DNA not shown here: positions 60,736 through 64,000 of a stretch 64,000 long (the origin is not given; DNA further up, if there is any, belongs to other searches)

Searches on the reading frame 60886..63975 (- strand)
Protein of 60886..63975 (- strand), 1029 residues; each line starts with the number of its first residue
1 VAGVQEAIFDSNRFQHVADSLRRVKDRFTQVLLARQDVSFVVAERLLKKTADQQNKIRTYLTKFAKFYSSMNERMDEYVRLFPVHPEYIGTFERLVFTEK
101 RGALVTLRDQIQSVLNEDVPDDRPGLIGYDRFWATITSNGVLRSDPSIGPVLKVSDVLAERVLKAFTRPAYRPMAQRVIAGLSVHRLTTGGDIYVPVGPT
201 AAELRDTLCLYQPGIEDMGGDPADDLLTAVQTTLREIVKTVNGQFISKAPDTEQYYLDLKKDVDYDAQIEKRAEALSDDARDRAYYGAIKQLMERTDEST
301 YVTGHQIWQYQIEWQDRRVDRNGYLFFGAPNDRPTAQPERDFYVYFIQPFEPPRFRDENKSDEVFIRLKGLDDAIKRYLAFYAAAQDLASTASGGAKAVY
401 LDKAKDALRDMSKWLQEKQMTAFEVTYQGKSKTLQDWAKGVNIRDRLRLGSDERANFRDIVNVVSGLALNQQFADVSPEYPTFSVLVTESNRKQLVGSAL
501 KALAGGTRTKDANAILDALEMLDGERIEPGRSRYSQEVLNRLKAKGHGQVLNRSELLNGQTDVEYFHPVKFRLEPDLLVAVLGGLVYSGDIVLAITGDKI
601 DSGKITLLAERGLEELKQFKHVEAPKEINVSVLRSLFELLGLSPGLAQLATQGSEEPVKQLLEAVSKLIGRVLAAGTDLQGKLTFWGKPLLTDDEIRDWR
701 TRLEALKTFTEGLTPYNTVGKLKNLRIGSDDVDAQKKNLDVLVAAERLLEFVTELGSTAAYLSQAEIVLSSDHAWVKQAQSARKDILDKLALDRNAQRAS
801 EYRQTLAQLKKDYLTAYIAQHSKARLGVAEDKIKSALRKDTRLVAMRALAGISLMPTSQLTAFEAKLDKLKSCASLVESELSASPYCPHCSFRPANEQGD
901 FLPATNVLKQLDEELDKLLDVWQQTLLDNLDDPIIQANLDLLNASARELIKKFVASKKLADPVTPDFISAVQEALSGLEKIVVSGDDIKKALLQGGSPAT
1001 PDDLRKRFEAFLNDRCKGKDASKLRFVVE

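Call 7: search_protein_families(library=padloc, proteins=[window:60886-63975:-], max_evalue=0.01)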
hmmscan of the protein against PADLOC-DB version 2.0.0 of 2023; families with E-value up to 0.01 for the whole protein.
window:60886-63975:- (1029 aa): 2 families
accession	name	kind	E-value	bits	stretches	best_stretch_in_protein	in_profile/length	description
PDLC02482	BrxC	-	0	1403.4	1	1-1029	214-1231/1231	BrxC-PglY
PDLC02487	BrxC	-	1.6e-54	183.1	1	3-1013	216-1191/1215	BrxC-PglY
